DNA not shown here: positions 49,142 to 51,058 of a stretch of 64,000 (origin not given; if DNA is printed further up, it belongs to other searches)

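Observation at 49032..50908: Two unknown proteins (538 aa + 91 aa) translationally coupled downstream of an ABC ATPase and abutting the R-M island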

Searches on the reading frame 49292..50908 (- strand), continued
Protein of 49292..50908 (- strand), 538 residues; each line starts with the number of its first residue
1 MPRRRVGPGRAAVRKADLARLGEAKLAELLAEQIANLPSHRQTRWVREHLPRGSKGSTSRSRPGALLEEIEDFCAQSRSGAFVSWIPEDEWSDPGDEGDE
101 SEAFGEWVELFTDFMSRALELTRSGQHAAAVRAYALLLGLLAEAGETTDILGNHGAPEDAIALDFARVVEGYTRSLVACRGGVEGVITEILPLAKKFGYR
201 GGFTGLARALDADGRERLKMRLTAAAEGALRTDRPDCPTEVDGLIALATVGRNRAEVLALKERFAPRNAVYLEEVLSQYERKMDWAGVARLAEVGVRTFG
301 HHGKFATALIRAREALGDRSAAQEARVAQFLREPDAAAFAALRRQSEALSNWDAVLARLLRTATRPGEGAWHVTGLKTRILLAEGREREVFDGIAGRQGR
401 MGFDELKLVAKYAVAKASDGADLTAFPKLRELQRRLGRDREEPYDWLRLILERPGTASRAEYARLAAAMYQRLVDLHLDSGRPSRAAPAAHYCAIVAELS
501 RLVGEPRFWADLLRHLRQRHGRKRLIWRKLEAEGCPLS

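Call 114: fold_search(model_id=the predicted structure, library=viral)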
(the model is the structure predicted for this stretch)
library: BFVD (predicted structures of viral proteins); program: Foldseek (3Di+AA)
matches with E <= 10: 349; with E <= 0.001: 0
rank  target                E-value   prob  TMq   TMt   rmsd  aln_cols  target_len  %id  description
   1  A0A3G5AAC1            3.9e-03  1.00  0.20  0.23  18.1       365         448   14  UDP-N-acetylglucosamine--peptide N-acetylglucosaminyltransferase SPINDLY [Hyperionvirus sp.]
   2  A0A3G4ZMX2            1.2e-02  0.96  0.19  0.15  27.0       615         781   10  RING-type domain-containing protein [Terrestrivirus sp.]
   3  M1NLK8                1.4e-02  0.97  0.15  0.21  21.1       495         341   10  Repeat protein [Moumouvirus goulette]
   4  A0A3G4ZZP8            1.9e-02  0.54  0.11  0.11  24.7       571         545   13  Uncharacterized protein [Harvfovirus sp.]
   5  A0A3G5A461            2.0e-02  0.98  0.20  0.23  21.0       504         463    9  RING-type domain-containing protein [Harvfovirus sp.]
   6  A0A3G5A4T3            3.0e-02  0.72  0.15  0.14  25.8       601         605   11  RING-type domain-containing protein [Harvfovirus sp.]
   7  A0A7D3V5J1            3.5e-02  0.69  0.14  0.15  28.9       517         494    9  Tetratricopeptide repeat protein [Fadolivirus FV1/VV64]
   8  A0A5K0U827            4.0e-02  0.69  0.11  0.16  20.7       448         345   12  Gamma-soluble NSF attachment protein (Fragment) [Yasminevirus sp. GU-2018]
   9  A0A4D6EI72            4.0e-02  0.60  0.16  0.17  20.1       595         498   13  Ankyrin repeat domain containing protein [Pandoravirus celtis]
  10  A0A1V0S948            5.1e-02  0.93  0.19  0.24  24.4       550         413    9  TPR repeat protein [Catovirus CTV1]
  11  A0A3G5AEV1            5.1e-02  0.92  0.19  0.20  22.3       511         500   12  Uncharacterized protein [Hyperionvirus sp.]
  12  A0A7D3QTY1            5.9e-02  0.95  0.18  0.30  19.6       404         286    9  Soluble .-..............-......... factor [Fadolivirus FV1/VV64]
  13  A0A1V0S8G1            6.6e-02  0.89  0.25  0.24  19.6       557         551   12  Tetratricopeptide repeat protein [Catovirus CTV1]
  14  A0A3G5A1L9            9.0e-02  0.66  0.15  0.19  19.0       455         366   11  Tetratricopeptide repeat protein [Harvfovirus sp.]
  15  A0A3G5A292            9.4e-02  0.95  0.21  0.27  17.1       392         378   12  Sel1 repeat family protein [Harvfovirus sp.]
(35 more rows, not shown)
